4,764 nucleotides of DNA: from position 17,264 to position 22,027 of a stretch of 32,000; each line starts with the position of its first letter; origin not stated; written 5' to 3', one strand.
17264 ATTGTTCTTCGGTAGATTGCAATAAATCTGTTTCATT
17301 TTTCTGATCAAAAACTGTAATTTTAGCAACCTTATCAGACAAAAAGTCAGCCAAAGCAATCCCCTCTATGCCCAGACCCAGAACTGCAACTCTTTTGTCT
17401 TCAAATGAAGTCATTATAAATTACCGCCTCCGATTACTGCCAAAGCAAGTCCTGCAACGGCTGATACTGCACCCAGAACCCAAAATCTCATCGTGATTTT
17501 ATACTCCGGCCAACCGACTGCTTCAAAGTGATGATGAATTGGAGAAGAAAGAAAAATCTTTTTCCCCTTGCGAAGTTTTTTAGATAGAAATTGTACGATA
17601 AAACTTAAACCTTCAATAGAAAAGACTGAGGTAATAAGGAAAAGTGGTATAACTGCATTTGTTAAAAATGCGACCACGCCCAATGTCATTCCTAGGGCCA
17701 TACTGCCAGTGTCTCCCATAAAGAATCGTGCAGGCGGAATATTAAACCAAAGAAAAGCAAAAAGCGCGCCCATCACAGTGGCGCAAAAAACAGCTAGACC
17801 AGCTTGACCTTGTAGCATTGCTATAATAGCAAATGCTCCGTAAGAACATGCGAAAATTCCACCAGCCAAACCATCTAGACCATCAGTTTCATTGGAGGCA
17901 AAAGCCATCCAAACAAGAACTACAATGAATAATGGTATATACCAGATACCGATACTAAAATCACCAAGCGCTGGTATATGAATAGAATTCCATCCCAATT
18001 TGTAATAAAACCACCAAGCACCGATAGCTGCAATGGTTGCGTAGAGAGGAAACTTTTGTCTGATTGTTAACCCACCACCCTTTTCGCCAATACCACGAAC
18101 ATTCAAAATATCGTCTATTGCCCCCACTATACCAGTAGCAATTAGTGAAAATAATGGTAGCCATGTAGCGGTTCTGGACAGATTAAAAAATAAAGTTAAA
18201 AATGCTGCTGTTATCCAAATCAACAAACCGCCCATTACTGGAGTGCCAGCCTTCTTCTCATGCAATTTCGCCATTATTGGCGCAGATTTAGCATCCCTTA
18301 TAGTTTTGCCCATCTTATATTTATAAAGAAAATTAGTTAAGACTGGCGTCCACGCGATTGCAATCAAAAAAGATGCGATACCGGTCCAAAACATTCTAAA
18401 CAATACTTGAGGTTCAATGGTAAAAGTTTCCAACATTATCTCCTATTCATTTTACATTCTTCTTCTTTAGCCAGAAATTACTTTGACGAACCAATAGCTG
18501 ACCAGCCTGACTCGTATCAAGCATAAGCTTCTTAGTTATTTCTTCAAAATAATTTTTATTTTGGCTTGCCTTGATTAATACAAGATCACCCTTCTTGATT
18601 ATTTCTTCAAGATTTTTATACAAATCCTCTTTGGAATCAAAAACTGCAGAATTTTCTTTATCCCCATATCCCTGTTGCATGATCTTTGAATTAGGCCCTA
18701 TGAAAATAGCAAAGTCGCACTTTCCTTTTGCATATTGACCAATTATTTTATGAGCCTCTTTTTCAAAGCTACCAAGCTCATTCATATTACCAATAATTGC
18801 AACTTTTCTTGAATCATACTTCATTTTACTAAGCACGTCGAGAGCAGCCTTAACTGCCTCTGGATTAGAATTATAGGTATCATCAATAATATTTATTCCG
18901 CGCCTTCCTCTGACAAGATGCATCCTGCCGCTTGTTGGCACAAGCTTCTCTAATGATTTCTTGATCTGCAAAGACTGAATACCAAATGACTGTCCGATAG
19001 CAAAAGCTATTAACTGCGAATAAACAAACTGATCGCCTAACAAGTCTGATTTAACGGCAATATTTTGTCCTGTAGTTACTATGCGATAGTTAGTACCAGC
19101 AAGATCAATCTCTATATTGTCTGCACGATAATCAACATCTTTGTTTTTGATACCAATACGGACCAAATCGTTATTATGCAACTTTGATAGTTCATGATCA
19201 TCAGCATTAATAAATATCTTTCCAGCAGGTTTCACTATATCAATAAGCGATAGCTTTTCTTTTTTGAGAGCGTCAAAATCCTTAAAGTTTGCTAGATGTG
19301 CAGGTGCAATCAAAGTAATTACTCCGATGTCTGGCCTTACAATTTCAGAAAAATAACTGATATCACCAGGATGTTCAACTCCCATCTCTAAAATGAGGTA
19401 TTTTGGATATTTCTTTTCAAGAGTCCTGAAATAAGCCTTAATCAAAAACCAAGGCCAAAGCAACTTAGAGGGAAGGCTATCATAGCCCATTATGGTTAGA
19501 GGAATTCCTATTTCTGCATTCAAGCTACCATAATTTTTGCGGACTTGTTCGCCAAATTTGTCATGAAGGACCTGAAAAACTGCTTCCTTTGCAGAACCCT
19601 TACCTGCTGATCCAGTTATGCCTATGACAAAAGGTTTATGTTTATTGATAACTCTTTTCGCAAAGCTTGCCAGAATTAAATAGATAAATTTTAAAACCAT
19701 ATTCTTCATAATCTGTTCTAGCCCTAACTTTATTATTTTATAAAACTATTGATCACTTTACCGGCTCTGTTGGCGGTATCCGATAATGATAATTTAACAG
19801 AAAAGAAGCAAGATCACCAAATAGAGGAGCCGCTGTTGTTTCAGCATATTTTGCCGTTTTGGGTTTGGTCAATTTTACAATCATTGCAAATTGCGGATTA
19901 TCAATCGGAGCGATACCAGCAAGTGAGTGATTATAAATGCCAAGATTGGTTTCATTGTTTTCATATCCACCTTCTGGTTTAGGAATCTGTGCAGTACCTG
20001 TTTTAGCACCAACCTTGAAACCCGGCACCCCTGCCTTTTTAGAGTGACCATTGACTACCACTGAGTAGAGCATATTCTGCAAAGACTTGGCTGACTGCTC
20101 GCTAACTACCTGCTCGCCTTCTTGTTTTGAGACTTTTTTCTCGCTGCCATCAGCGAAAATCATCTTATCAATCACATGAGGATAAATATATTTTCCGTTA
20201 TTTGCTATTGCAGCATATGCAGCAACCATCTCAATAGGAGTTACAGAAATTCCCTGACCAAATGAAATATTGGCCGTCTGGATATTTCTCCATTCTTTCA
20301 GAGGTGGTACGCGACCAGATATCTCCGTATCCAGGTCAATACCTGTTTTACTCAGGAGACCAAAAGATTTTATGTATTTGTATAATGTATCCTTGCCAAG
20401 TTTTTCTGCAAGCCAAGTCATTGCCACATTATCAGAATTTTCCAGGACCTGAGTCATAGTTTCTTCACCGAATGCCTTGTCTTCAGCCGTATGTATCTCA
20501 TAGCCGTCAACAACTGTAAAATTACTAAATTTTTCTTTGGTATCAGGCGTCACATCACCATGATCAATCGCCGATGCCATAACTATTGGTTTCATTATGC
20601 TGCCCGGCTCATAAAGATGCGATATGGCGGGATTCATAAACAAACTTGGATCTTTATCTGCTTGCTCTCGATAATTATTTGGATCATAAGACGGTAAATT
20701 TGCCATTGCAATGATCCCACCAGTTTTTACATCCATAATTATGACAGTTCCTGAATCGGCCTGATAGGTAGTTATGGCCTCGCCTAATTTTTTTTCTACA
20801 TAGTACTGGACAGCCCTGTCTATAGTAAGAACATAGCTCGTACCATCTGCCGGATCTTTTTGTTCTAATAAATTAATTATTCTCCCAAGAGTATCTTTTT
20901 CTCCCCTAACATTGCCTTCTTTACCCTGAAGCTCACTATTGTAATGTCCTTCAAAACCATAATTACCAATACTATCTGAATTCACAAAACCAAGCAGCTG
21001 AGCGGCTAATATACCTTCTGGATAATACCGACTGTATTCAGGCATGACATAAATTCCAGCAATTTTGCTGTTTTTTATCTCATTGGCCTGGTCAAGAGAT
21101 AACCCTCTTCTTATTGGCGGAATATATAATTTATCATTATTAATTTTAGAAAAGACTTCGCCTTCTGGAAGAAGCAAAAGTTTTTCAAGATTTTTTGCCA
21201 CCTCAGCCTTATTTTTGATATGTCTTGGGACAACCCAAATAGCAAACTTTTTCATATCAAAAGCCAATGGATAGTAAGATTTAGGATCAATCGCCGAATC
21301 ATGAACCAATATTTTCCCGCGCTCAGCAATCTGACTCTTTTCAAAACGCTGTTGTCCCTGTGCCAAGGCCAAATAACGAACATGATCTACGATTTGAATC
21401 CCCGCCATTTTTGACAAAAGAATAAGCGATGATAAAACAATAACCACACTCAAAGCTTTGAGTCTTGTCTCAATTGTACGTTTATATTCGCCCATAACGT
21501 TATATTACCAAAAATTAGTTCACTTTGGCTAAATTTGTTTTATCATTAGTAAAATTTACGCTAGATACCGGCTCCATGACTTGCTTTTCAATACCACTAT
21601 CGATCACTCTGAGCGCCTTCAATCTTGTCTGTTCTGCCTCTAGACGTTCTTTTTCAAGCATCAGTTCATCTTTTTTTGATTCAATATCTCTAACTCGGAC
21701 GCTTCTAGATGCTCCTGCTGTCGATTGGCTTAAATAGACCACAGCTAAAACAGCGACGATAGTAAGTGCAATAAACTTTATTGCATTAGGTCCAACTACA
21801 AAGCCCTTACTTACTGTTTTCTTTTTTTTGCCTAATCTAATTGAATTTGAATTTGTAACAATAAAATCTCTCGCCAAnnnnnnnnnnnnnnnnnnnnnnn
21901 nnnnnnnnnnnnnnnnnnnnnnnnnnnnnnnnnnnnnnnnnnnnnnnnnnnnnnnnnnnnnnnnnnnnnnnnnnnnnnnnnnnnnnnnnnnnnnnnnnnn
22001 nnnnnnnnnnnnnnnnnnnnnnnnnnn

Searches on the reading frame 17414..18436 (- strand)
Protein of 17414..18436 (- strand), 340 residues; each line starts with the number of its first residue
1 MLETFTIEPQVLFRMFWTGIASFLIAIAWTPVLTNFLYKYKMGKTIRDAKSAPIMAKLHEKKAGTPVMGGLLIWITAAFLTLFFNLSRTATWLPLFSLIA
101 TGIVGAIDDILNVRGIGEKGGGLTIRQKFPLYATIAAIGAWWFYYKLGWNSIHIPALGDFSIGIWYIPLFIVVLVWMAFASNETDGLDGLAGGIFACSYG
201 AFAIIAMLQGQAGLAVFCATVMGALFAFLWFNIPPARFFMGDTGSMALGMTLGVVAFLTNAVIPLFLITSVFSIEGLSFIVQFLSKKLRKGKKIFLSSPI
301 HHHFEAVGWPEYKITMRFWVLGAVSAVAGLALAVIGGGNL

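Call 53: search_protein_families(library=pfam, proteins=[window:17414-18436:-], max_evalue=0.00001)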
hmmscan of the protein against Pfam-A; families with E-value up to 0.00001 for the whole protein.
window:17414-18436:- (340 aa): 1 family
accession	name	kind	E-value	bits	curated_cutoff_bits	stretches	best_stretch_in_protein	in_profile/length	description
PF00953.26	Glycos_transf_4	-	1.3e-30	106.9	27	1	94-258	4-158/160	Glycosyl transferase family 4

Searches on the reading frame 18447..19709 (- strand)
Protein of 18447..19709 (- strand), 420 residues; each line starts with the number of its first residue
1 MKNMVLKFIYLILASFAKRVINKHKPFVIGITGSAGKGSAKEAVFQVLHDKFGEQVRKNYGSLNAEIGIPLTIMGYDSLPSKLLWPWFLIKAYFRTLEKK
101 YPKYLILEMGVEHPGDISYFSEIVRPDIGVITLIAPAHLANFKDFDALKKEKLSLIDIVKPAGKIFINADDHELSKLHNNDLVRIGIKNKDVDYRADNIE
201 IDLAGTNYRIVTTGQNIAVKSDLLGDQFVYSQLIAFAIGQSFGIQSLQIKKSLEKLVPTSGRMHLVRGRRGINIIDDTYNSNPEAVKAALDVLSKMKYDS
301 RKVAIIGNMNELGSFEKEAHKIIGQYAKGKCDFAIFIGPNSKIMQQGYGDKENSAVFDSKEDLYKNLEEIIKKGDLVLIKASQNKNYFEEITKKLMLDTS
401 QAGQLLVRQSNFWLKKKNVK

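Call 53: search_protein_families(library=pfam, proteins=[window:18447-19709:-], max_evalue=0.00001)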
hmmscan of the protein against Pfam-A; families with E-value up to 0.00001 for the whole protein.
window:18447-19709:- (420 aa): 2 families
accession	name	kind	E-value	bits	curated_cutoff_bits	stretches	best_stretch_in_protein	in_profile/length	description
PF08245.18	Mur_ligase_M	-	5.9e-28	98.6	24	1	31-238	1-199/200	Mur ligase middle domain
PF02875.26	Mur_ligase_C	-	9.6e-21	75.4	28.4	1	261-382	1-126/127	Mur ligase, glutamate ligase domain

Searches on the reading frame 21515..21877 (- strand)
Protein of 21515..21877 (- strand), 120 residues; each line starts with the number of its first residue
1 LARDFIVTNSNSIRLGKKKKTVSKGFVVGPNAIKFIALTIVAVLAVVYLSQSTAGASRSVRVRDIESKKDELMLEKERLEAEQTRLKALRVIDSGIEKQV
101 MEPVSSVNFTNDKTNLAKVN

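Call 51: search_protein_families(library=pfam, proteins=[window:21515-21877:-], max_evalue=0.001)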
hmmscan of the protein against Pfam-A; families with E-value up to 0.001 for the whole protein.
window:21515-21877:- (120 aa): 0 families

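Call 74: search_protein_families(library=pfam, proteins=[window:21515-21877:-], max_evalue=10)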
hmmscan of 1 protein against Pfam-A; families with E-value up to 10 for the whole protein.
window:21515-21877:- (120 aa): 1 family
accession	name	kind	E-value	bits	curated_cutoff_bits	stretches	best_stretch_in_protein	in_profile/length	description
PF11189.13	DUF2973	-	0.12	12.9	22.2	1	35-62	7-34/68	Protein of unknown function (DUF2973)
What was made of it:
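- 21515..21877 (-): Downstream cistron, a 120-aa FtsL-like protein, followed by ftsI, murF, mraY, murD, ftsW, murG, murC, murB and ftsQ. No Pfam hit (calls 51, 74).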
